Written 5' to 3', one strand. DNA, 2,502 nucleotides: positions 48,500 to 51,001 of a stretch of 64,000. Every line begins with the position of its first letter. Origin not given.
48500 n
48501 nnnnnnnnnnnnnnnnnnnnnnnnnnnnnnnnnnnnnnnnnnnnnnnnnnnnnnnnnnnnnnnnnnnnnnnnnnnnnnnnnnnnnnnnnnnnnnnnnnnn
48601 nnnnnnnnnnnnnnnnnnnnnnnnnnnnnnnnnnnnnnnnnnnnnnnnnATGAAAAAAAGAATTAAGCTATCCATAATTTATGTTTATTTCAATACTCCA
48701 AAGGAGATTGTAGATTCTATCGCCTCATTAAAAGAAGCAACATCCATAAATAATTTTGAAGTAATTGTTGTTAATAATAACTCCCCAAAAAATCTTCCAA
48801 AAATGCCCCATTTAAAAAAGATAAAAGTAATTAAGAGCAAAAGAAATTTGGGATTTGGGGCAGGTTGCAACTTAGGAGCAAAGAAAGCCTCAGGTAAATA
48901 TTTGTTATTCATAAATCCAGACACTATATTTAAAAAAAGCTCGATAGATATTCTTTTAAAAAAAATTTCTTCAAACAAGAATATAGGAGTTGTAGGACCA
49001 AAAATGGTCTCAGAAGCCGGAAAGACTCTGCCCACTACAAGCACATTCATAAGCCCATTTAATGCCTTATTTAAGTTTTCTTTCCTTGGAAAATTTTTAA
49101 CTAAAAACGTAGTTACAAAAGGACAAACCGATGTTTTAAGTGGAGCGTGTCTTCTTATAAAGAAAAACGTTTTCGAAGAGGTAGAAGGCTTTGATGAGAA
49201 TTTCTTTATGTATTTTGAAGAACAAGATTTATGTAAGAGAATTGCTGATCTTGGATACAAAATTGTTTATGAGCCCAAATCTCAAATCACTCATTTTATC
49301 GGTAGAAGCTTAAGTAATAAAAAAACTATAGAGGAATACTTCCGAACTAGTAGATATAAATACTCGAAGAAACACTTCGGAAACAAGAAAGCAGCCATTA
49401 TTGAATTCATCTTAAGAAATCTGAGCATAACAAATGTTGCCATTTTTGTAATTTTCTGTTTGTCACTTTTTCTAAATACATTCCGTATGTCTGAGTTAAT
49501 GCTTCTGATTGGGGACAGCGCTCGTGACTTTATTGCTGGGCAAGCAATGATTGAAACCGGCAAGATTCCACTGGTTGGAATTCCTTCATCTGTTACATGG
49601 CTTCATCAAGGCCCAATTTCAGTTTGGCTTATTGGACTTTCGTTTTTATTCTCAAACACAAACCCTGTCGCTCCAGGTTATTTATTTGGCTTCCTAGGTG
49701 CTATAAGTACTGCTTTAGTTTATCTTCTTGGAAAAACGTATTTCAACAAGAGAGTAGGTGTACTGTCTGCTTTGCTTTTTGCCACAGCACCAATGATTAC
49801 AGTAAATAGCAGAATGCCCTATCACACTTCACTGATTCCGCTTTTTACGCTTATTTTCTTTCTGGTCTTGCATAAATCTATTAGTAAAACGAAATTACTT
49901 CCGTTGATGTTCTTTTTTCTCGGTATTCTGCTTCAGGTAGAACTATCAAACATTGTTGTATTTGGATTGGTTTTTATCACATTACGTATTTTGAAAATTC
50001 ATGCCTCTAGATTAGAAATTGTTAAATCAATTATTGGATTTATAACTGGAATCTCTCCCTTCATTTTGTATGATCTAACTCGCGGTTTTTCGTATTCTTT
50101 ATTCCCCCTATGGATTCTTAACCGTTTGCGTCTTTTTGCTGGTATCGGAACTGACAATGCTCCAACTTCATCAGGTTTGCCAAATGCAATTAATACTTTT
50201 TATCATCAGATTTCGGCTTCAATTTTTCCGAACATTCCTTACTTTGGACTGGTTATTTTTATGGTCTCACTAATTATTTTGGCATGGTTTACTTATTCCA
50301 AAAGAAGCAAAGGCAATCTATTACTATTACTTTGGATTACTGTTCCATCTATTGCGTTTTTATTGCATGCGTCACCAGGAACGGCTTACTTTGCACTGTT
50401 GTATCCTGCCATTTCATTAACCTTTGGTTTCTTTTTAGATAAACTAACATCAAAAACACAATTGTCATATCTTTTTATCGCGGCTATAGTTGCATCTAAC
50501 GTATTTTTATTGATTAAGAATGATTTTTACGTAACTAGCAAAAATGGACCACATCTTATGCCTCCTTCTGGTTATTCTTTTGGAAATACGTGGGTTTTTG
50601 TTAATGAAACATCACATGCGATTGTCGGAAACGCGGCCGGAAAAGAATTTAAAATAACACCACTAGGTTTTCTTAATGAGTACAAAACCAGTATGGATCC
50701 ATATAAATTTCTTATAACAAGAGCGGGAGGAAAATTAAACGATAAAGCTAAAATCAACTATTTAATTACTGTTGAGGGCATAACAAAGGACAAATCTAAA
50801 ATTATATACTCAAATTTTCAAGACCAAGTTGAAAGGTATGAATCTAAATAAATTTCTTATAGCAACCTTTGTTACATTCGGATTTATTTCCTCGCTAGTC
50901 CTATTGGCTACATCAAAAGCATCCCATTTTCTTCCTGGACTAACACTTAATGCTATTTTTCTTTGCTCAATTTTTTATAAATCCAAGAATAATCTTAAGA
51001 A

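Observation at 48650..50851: Fused GT2-GT-C protein and three further GT2 + GT-C gene pairs suggesting polyprenyl-phosphate-sugar dependent extracytoplasmic glycosylation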

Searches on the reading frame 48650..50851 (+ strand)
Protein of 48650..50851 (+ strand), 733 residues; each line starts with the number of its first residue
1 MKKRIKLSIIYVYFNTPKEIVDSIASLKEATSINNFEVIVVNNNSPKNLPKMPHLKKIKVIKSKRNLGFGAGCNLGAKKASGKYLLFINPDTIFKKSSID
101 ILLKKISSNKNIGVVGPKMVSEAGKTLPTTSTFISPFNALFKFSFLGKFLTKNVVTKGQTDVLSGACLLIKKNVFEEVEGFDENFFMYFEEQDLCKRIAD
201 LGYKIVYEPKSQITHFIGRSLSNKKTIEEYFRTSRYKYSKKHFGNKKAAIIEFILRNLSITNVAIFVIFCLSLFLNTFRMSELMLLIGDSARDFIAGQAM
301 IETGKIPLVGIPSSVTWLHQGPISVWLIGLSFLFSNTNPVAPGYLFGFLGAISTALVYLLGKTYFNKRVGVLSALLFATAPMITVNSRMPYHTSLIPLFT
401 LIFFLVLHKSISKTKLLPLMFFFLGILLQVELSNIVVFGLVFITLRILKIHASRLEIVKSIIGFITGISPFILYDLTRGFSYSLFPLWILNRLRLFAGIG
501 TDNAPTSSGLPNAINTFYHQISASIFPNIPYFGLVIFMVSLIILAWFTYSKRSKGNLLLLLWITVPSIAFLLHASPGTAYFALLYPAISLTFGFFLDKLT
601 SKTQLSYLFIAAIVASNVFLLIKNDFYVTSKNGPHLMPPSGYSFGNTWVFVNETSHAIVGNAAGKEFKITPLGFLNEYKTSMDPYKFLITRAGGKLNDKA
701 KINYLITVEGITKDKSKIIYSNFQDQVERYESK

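Call 4: search_protein_families(library=pfam, proteins=[window:48650-50851:+], max_evalue=0.01)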
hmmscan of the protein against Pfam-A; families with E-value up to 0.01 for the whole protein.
window:48650-50851:+ (733 aa): 6 families
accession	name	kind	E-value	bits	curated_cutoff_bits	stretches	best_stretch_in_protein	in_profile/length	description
PF00535.33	Glycos_transf_2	-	8.6e-22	78.3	23.3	1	8-178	1-167/168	Glycosyl transferase family 2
PF10111.15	Glyco_tranf_2_2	-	1.8e-11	44.5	27.3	1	20-231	15-232/276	Glycosyltransferase like family 2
PF13641.12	Glyco_tranf_2_3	-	2.4e-07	31.4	27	1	35-232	30-226/230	Glycosyltransferase like family 2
PF13231.12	PMT_2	-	1e-05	26.3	26.1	1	320-444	2-128/160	Dolichyl-phosphate-mannose-protein mannosyltransferase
PF13712.12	Glyco_tranf_2_5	-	5.7e-05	23.4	27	1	57-207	29-179/210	Glycosyltransferase like family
PF02709.20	Glyco_transf_7C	-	0.00083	19.4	23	1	163-212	19-71/78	N-terminal domain of galactosyltransferase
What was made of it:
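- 48650..50851 (+): 733-aa GT2::GT-C fusion ORF (stop codon 50849-50851). Pfam GT2 plus PMT_2 (call 4).
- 48650..49345 (+): Cytoplasmic GT2 (GT-A) catalytic domain, residues 1-232, of the WbbL/rhamnosyltransferase-like subtype. Pfam PF00535 at 78 bits (call 4).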

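Call 6: search_protein_families(library=ncbifam, proteins=[window:48650-50851:+], max_evalue=0.01)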
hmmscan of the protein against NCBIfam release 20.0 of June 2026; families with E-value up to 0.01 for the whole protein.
window:48650-50851:+ (733 aa): 13 families
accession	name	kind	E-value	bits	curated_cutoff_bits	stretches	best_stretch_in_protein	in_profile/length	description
TIGR03965.1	mycofact_glyco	equivalog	1.3e-17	63.9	280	1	15-240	84-305/467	mycofactocin biosynthesis glycosyltransferase MftF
TIGR01556.1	rhamnosyltran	subfamily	3.9e-16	59.1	200.55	1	30-221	14-206/281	rhamnosyltransferase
TIGR04283.1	glyco_like_mftF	equivalog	7.2e-15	55.2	182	1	7-206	1-176/221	TIGR04283 family arsenosugar biosynthesis glycosyltransferase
TIGR03937.1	PgaC_IcaA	equivalog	1.5e-14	53.8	422.3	1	6-212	46-247/407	poly-beta-1,6-N-acetyl-D-glucosamine synthase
NF041875.1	EPS_EpsD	equivalog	5.4e-09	35.9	370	1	8-218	2-209/325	exopolysaccharide biosynthesis glycosyltransferase EpsD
NF038299.1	EPS_HpsN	equivalog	1.9e-08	33.6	425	1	7-216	3-221/317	hormogonium polysaccharide biosynthesis glycosyltransferase HpsN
NF047683.1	TeichurnBiosyTuaG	equivalog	3.5e-07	30.1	400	1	3-127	4-133/252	teichuronic acid biosynthesis protein TuaG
NF007482.0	PRK10073.1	equivalog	1.1e-06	27.9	423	1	2-104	3-108/334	glycosyltransferase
NF041394.1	GtaseAglG_Halo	equivalog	2.2e-06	27.1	440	1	20-217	18-217/304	glucosyl-dolichyl phosphate glucuronosyltransferase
NF038302.1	EPS_HpsE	equivalog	0.00018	20.6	300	1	7-234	3-241/307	hormogonium polysaccharide biosynthesis glycosyltransferase HpsE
TIGR04009.1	wcaE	equivalog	0.00047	19.5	369.2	1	7-117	3-118/248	colanic acid biosynthesis glycosyltransferase WcaE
NF053739.1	GlytfEpsEBac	equivalog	0.0019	17.2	450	1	6-121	2-122/265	glycosyltransferase EpsE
NF050050.1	ProtGlycPglI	equivalog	0.0061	16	500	0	6-108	3-110/306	GalNAc(5)-diNAcBac-PP-undecaprenol beta-1,3-glucosyltransferase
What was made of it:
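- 48650..49345 (+): NCBIfam best hits are MftF, rhamnosyltransferase TIGR01556 and PgaC (call 6).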

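Call 8: find_homologous_proteins(query=window:48650-50848:+, max_evalue=0.00001)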
Query window:48650-50848:+ (733 aa): 317 proteins with E <= 0.00001 among 8000 candidates; the best 120 are listed.
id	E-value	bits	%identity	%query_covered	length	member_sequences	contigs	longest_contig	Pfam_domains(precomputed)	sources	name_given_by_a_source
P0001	0.0e+0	1583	98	100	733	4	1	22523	PF10111.15,PF13641.13,PF00535.33,PF13231.13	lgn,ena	-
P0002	4.9e-244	830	53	99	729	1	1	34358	PF13712.13,PF10111.15,PF13641.13,PF00535.33,PF13231.13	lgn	-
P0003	3.0e-243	828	54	99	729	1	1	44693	PF13712.13,PF13632.13,PF10111.15,PF13641.13,PF00535.33,PF02709.21,PF13231.13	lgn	-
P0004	5.4e-228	777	53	96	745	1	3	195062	PF10111.15,PF13641.13,PF00535.33,PF13231.13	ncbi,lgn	-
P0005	3.1e-222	758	50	99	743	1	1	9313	PF13712.13,PF10111.15,PF13641.13,PF00535.33,PF13231.13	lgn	-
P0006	8.9e-220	750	49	99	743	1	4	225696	PF13712.13,PF13632.13,PF10111.15,PF13641.13,PF00535.33,PF13231.13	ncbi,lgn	-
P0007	5.0e-217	741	50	100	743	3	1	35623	PF13712.13,PF13632.13,PF10111.15,PF13641.13,PF00535.33,PF02709.21,PF13231.13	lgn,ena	-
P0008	3.5e-216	738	49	97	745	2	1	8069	PF13712.13,PF10111.15,PF13641.13,PF00535.33,PF13231.13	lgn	-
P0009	9.2e-216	737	49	98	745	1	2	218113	PF10111.15,PF13641.13,PF00535.33,PF13231.13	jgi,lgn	-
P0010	1.6e-215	736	49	100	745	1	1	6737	PF10111.15,PF13641.13,PF00535.33,PF13231.13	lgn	-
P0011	8.9e-214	730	47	100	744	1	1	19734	PF10111.15,PF13641.13,PF00535.33,PF13231.13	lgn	-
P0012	9.0e-214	730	48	100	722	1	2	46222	PF10111.15,PF13641.13,PF00535.33,PF13231.13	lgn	-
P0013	2.4e-210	719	49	98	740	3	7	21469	PF10111.15,PF13641.13,PF00535.33,PF13231.13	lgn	-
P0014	5.0e-210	718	48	100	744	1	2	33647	PF13632.13,PF13641.13,PF00535.33,PF13231.13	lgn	-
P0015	1.1e-209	717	48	98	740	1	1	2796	PF10111.15,PF13641.13,PF00535.33,PF13231.13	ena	-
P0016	1.8e-207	709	49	95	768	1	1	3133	PF10111.15,PF13641.13,PF00535.33,PF13231.13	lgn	-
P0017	2.7e-207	709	48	98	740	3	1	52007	PF13632.13,PF10111.15,PF13641.13,PF00535.33,PF13231.13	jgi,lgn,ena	-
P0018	1.0e-206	707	47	100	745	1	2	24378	PF13632.13,PF13641.13,PF00535.33,PF13231.13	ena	-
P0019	5.0e-206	705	47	96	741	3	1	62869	PF10111.15,PF13641.13,PF00535.33,PF13231.13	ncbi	-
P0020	6.2e-205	701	49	98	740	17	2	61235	PF13632.13,PF10111.15,PF13641.13,PF00535.33,PF13231.13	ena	-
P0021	2.1e-202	693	47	98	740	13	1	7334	PF10111.15,PF13641.13,PF00535.33,PF13231.13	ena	-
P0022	2.1e-201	689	47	98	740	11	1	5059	PF10111.15,PF13641.13,PF00535.33,PF13231.13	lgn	-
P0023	5.3e-199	681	47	99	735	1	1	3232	PF13712.13,PF10111.15,PF13641.13,PF00535.33,PF13231.13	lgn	-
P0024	1.9e-194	666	45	99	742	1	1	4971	PF10111.15,PF13641.13,PF00535.33,PF02709.21,PF13231.13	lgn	-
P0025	3.9e-189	649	43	98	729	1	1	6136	PF13632.13,PF10111.15,PF13641.13,PF00535.33,PF13231.13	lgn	-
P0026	1.0e-188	647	47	97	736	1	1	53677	PF13712.13,PF10111.15,PF13641.13,PF00535.33,PF13231.13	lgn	-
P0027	1.4e-188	647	44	98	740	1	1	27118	PF13641.13,PF00535.33,PF02709.21,PF13231.13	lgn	-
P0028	4.2e-186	639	45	98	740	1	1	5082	PF13641.13,PF00535.33,PF13231.13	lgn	-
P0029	1.1e-183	631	44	99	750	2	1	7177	PF13712.13,PF13641.13,PF00535.33,PF02709.21,PF13231.13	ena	-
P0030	1.9e-183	630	46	99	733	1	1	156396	PF10111.15,PF13641.13,PF00535.33,PF13231.13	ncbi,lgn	-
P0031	4.8e-183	629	43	100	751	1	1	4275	PF13641.13,PF00535.33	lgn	-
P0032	5.9e-183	628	43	99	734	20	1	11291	PF13641.13,PF00535.33,PF13231.13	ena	-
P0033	1.4e-182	627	44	100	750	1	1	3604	PF13712.13,PF13641.13,PF00535.33,PF13231.13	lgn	-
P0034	7.6e-182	625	44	98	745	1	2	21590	PF00535.33,PF13231.13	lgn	-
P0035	8.3e-182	625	44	98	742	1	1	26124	PF13712.13,PF10111.15,PF13641.13,PF00535.33,PF13231.13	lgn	-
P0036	2.0e-178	613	43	100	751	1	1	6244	PF10111.15,PF13641.13,PF00535.33,PF13231.13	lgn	-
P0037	3.5e-176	606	42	98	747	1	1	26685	PF13712.13,PF10111.15,PF13641.13,PF00535.33,PF13231.13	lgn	-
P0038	7.5e-176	605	41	99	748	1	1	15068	PF13712.13,PF10111.15,PF13641.13,PF00535.33,PF13231.13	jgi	jgi:GT2 family glycosyltransferase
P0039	8.6e-176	605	41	96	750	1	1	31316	PF13641.13,PF00535.33,PF13231.13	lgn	-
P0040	1.7e-174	600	42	96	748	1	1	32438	PF13641.13,PF00535.33,PF13231.13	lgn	-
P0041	1.3e-173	598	41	98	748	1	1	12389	PF13641.13,PF00535.33,PF13231.13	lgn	-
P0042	1.6e-172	594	42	98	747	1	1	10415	PF13712.13,PF13641.13,PF00535.33,PF13231.13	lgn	-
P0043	3.2e-172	593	43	98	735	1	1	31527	PF13632.13,PF10111.15,PF13641.13,PF00535.33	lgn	-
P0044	9.5e-172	591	42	98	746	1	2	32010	PF10111.15,PF13641.13,PF00535.33,PF13231.13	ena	-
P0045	3.3e-171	590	41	99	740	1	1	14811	PF10111.15,PF13641.13,PF00535.33,PF13231.13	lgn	-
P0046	4.2e-170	586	42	99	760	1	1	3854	PF13641.13,PF00535.33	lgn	-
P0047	4.4e-170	586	41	98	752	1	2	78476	PF13641.13,PF00535.33,PF13231.13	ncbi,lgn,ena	-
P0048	2.8e-169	583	41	99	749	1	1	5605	PF13712.13,PF13641.13,PF00535.33,PF13231.13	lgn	-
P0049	1.3e-168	581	41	98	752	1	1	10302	PF13641.13,PF00535.33,PF02709.21,PF13231.13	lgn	-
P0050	9.3e-168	578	42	98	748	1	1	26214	PF13632.13,PF10111.15,PF13641.13,PF00535.33,PF13231.13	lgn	-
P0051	2.3e-167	577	40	96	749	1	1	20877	PF13712.13,PF13641.13,PF00535.33,PF13231.13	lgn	-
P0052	1.0e-166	575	40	98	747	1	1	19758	PF10111.15,PF13641.13,PF00535.33,PF13231.13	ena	-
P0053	3.6e-166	573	42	99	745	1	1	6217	PF13632.13,PF00535.33,PF13231.13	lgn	-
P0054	5.2e-166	572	40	98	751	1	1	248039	PF13641.13,PF00535.33,PF13231.13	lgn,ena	-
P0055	3.9e-165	569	40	98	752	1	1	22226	PF13712.13,PF10111.15,PF13641.13,PF00535.33,PF13231.13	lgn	-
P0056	4.9e-165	569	40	100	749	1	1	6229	PF13641.13,PF00535.33,PF13231.13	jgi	-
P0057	5.4e-165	569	41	98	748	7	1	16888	PF13641.13,PF00535.33,PF13231.13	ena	-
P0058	7.7e-164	565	40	98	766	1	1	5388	PF13712.13,PF13632.13,PF10111.15,PF13641.13,PF00535.33,PF13231.13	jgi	jgi:GT2 family glycosyltransferase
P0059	4.6e-163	563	41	96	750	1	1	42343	PF13641.13,PF00535.33,PF13231.13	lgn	-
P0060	1.1e-162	561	40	98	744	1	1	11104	PF13712.13,PF10111.15,PF13641.13,PF00535.33,PF02709.21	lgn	-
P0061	2.3e-162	560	40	96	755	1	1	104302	PF13712.13,PF13632.13,PF10111.15,PF13506.14,PF13641.13,PF00535.33,PF13231.13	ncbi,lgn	-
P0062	7.6e-162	559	40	96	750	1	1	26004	PF13712.13,PF10111.15,PF13641.13,PF00535.33,PF13231.13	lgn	-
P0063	2.1e-161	557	39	99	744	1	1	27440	PF13712.13,PF10111.15,PF13641.13,PF00535.33,PF13231.13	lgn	-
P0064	2.3e-160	554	38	98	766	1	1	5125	PF13641.13,PF00535.33,PF13231.13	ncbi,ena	-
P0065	2.6e-159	550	41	94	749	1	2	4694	PF10111.15,PF13641.13,PF00535.33,PF13231.13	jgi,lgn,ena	-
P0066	3.8e-158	546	40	99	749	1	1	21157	PF13712.13,PF10111.15,PF13641.13,PF00535.33,PF13231.13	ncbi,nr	ncbi:MAG: glycosyltransferase [Candidatus Levybacteria bacterium]|nr:glycosyltransferase [Candidatus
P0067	4.4e-158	546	39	99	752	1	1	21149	PF10111.15,PF13641.13,PF00535.33,PF13231.13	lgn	-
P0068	2.2e-157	544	38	98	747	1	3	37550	PF13641.13,PF00535.33,PF13231.13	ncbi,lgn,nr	ncbi:MAG: glycosyltransferase [Candidatus Levybacteria bacterium]|nr:glycosyltransferase [Candidatus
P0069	3.1e-153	530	38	98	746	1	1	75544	PF13712.13,PF13641.13,PF00535.33,PF13231.13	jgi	jgi:GT2 family glycosyltransferase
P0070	1.4e-151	525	40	100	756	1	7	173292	PF13506.14,PF13641.13,PF00535.33,PF13231.13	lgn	-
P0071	1.6e-150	521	37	99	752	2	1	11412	PF13641.13,PF00535.33,PF13231.13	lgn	-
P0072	1.2e-149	518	39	99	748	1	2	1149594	PF13641.13,PF00535.33,PF02709.21,PF13231.13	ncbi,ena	-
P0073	1.9e-149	518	38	98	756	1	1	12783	PF10111.15,PF13641.13,PF00535.33,PF13231.13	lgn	-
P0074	2.2e-148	514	39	96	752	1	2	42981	PF10111.15,PF13641.13,PF00535.33,PF13231.13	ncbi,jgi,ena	-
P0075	8.9e-148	512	38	99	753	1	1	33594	PF13641.13,PF00535.33,PF13231.13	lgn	-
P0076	5.6e-140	486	38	95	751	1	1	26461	PF13641.13,PF00535.33,PF13231.13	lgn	-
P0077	3.9e-139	484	36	100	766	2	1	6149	PF13641.13,PF00535.33,PF02709.21,PF13231.13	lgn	-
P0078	3.0e-135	471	36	99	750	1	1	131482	PF10111.15,PF13641.13,PF00535.33,PF13231.13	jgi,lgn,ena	-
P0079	1.5e-134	468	36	98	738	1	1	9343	PF10111.15,PF13641.13,PF00535.33,PF13231.13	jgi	jgi:GT2 family glycosyltransferase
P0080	4.5e-134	467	37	98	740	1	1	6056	PF10111.15,PF13641.13,PF00535.33,PF13231.13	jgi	jgi:GT2 family glycosyltransferase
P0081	4.9e-133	463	35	98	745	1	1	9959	PF10111.15,PF13641.13,PF00535.33,PF13231.13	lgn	-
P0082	6.7e-132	460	35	98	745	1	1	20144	PF10111.15,PF13641.13,PF00535.33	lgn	-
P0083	2.7e-131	458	40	77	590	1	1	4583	PF13632.13,PF13641.13,PF13231.13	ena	-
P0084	1.1e-130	456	35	98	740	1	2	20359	PF10111.15,PF13641.13,PF00535.33,PF13231.13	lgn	-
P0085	1.1e-130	456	36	100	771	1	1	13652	PF10111.15,PF13641.13,PF00535.33,PF13231.13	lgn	-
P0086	8.1e-127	443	47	66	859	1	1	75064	PF00534.27,PF13524.13,PF13439.13,PF20706.4,PF13692.13,PF13231.13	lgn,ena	-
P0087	5.9e-124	433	36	97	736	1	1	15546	PF13712.13,PF10111.15,PF13641.13,PF00535.33,PF13231.13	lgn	-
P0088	3.6e-121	424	36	96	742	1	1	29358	PF10111.15,PF13641.13,PF00535.33,PF13231.13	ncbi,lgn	-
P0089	1.2e-119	419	35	96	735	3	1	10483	PF13712.13,PF13641.13,PF00535.33,PF13231.13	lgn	-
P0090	2.0e-119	418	38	84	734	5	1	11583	PF13712.13,PF13641.13,PF00535.33,PF13231.13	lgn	-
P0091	3.9e-119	417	36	93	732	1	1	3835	PF13641.13,PF00535.33,PF13231.13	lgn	-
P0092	9.3e-119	416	37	90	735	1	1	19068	PF13641.13,PF00535.33,PF13231.13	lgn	-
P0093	2.7e-118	415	35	97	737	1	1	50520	PF13632.13,PF10111.15,PF13641.13,PF00535.33,PF13231.13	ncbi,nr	ncbi:MAG: glycosyltransferase [Candidatus Parcubacteria bacterium]|nr:glycosyltransferase [Candidatu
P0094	2.0e-117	412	42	67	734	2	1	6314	PF10111.15,PF13641.13,PF00535.33,PF13231.13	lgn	-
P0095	2.7e-117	411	36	94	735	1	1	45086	PF13712.13,PF10111.15,PF13641.13,PF00535.33,PF02709.21,PF13231.13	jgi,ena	-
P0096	2.5e-116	408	39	84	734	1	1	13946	PF13712.13,PF10111.15,PF13641.13,PF00535.33,PF13231.13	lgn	-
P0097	5.1e-114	401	36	95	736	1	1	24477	PF13712.13,PF13641.13,PF00535.33,PF13231.13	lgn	-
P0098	8.8e-114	400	47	59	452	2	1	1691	PF13712.13,PF13632.13,PF10111.15,PF13641.13,PF00535.33,PF13231.13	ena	-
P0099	7.2e-112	393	35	96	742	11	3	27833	PF10111.15,PF13641.13,PF00535.33,PF13231.13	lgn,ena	-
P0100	5.4e-110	387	36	90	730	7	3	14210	PF13641.13,PF00535.33,PF13231.13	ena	-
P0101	5.9e-109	384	34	98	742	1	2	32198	PF10111.15,PF00535.33,PF13231.13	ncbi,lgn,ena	ncbi:MAG: glycosyltransferase [Patescibacteria group bacterium]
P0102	9.6e-109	383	35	91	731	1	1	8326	PF10111.15,PF13641.13,PF00535.33,PF13231.13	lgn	-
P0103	1.3e-108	383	33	96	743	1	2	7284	PF10111.15,PF13641.13,PF00535.33,PF13231.13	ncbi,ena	-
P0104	1.3e-107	379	42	63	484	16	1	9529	PF13231.13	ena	-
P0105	1.5e-106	376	33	96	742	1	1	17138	PF10111.15,PF13641.13,PF00535.33,PF13231.13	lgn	-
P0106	8.2e-105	370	33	97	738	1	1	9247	PF13641.13,PF00535.33,PF13231.13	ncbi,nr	ncbi:glycosyltransferase [Patescibacteria group bacterium]|nr:glycosyltransferase [Patescibacteria g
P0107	2.3e-104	369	33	94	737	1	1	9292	PF10111.15,PF13641.13,PF00535.33,PF13231.13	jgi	-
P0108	2.1e-102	362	32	94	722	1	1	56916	PF10111.15,PF13641.13,PF00535.33,PF02709.21,PF13231.13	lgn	-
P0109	2.4e-102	362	32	96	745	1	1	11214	PF10111.15,PF00535.33,PF13231.13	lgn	-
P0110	1.5e-101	359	33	91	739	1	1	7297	PF10111.15,PF13641.13,PF00535.33,PF13231.13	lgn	-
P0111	2.2e-101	359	29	82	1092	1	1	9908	PF10111.15,PF13641.13,PF00535.33,PF13231.13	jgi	-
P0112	2.4e-100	355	34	98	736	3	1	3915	PF10111.15,PF13641.13,PF00535.33,PF13231.13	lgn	-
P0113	4.7e-100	354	32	97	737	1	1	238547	PF10111.15,PF13641.13,PF00535.33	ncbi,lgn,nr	ncbi:MAG: glycosyltransferase [Candidatus Levybacteria bacterium]|nr:glycosyltransferase [Candidatus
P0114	8.9e-100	353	40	63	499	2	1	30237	PF13231.13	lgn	-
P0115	1.3e-99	353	32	81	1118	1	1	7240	PF10111.15,PF13641.13,PF00535.33,PF13231.13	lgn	-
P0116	3.0e-99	352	34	94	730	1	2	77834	PF13641.13,PF00535.33,PF13231.13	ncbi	-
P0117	5.8e-99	351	33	95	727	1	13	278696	PF10111.15,PF00535.33,PF13231.13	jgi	jgi:GT2 family glycosyltransferase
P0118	5.9e-99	351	33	94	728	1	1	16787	PF10111.15,PF13641.13,PF00535.33,PF13231.13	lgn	-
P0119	8.9e-99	350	32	96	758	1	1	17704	PF10111.15,PF13641.13,PF00535.33,PF13231.13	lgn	-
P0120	1.1e-98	350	33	96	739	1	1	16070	PF10111.15,PF13641.13,PF00535.33,PF13231.13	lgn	-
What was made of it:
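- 48650..50851 (+): More than 100 full-length homologues (call 8).
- Checked: More than 100 full-length homologues of 722-771 aa, down to 32% identity, carry both domains (call 8).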
